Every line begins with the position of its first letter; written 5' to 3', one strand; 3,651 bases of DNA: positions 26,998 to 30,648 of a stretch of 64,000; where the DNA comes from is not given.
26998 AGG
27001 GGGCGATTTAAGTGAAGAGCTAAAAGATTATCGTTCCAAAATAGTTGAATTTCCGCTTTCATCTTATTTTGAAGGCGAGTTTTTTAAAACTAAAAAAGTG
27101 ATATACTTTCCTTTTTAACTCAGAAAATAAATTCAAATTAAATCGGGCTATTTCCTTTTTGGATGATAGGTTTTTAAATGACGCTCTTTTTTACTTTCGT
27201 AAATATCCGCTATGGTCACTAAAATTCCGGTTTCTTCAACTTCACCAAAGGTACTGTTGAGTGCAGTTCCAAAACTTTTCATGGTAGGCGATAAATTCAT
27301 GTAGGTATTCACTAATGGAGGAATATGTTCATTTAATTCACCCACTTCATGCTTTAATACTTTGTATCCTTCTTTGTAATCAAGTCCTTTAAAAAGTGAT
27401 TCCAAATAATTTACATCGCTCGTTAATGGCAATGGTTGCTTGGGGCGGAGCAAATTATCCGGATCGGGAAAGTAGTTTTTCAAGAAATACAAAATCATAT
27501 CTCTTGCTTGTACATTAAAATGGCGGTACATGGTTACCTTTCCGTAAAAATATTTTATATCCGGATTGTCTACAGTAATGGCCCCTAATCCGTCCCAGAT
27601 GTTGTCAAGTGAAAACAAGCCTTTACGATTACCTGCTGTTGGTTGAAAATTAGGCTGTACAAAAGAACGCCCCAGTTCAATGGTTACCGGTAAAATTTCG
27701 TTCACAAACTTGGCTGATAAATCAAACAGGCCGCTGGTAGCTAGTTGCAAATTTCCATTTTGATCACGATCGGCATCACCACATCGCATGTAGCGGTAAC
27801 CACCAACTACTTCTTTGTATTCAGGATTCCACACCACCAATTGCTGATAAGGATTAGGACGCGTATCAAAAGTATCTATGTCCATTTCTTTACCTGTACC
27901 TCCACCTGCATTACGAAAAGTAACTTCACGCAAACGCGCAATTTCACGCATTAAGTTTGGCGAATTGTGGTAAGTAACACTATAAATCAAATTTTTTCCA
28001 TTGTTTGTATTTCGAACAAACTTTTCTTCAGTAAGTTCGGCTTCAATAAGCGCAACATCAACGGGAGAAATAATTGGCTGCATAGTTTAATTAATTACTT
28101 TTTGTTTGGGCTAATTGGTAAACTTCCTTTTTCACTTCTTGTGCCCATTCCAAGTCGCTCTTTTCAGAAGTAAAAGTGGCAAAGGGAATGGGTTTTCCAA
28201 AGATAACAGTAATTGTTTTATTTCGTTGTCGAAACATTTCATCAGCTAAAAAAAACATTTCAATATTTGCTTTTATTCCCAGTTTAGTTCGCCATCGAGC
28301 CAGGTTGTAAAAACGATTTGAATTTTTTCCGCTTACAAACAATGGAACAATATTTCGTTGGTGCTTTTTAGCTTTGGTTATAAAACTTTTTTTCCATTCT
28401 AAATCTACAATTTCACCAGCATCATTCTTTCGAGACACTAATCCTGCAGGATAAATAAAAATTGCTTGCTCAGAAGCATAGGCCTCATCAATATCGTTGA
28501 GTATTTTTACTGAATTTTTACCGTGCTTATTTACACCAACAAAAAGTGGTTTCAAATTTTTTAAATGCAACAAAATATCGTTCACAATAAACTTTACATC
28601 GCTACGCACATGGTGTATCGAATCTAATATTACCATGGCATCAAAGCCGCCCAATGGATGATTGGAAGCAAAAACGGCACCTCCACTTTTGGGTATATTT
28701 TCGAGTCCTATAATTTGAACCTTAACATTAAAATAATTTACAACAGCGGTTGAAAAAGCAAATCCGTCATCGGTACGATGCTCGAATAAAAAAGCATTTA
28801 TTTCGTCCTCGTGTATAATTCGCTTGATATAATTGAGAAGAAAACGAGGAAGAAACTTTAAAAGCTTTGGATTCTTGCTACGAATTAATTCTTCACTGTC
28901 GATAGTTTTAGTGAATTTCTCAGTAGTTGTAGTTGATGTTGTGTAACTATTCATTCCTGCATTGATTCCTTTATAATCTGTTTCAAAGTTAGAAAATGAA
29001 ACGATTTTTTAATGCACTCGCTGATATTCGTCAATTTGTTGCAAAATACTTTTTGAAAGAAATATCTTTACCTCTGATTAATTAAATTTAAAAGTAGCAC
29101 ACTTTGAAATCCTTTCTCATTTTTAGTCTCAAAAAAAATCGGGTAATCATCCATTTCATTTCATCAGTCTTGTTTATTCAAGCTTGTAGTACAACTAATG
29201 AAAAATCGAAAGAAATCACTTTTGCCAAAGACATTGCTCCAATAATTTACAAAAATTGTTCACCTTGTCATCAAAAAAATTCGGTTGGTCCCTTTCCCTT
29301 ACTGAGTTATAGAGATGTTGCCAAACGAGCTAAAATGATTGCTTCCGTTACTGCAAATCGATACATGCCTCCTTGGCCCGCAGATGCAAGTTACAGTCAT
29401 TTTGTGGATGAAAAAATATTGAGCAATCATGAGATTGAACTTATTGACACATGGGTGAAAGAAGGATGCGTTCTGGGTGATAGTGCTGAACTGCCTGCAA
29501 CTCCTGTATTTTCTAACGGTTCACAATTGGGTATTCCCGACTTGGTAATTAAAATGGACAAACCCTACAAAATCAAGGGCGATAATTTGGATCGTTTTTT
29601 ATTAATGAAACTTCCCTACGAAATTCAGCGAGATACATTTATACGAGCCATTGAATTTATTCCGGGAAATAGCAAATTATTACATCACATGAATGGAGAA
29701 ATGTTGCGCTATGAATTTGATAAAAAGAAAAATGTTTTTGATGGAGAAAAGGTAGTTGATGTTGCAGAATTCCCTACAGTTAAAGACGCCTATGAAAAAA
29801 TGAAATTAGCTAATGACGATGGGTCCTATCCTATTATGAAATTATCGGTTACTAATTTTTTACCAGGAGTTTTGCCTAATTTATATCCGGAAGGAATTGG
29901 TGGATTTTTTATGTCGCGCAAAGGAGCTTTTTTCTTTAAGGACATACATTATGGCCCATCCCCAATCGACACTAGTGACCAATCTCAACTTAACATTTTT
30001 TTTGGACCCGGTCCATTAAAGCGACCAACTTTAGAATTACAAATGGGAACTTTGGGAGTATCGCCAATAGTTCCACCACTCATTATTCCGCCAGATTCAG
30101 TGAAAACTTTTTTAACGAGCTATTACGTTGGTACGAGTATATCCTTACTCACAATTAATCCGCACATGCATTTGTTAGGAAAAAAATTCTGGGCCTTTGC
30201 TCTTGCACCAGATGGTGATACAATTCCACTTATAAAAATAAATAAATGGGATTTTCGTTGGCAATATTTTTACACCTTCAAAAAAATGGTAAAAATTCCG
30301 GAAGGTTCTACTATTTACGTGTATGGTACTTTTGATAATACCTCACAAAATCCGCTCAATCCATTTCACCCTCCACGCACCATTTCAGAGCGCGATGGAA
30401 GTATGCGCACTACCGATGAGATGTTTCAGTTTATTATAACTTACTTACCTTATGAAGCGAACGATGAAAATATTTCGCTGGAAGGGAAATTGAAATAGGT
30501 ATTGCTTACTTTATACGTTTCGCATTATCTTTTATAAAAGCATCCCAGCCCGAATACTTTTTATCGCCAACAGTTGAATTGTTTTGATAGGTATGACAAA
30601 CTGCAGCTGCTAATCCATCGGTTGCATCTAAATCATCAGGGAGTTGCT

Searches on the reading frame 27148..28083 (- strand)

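Call 61: search_protein_families(library=pfam, proteins=[window:27148-28083:-], max_evalue=0.00001)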
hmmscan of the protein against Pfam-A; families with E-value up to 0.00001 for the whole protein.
window:27148-28083:- (311 aa): 1 family
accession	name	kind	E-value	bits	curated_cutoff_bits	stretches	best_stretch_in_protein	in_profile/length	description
PF13444.12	Acetyltransf_5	-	2.4e-13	51.1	22.4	1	51-149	1-94/102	Acetyltransferase (GNAT) domain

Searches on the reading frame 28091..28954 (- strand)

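Call 61: search_protein_families(library=pfam, proteins=[window:28091-28954:-], max_evalue=0.00001)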
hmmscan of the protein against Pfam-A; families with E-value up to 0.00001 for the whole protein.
window:28091-28954:- (287 aa): 2 families
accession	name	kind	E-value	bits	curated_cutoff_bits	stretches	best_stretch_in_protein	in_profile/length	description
PF19576.4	Acyltransf_2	-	3.5e-65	220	27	1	25-283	4-261/266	Acyltransferase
PF01553.26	Acyltransferase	-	2.4e-07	31.1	23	1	78-207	1-131/132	Acyltransferase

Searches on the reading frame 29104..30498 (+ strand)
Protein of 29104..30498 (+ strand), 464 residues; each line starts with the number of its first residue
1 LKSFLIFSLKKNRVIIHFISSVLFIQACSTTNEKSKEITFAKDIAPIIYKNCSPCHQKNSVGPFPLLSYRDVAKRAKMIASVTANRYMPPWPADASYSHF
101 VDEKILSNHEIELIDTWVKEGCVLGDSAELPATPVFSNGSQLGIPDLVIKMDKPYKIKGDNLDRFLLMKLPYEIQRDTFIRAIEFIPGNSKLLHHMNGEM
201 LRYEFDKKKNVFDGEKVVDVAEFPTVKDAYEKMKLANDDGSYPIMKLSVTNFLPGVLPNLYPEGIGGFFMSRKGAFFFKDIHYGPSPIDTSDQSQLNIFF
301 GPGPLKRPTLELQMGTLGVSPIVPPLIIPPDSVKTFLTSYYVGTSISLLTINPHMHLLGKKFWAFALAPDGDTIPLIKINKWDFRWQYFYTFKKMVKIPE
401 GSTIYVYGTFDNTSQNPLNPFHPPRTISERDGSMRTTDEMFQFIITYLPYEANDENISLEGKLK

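Call 61: search_protein_families(library=pfam, proteins=[window:29104-30498:+], max_evalue=0.00001)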
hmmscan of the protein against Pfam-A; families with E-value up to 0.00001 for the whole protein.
window:29104-30498:+ (464 aa): 1 family
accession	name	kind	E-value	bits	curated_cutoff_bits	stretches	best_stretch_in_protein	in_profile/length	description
PF03712.20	Cu2_monoox_C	-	5.6e-06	26.4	23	0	345-416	44-115/157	Copper type II ascorbate-dependent monooxygenase, C-terminal domain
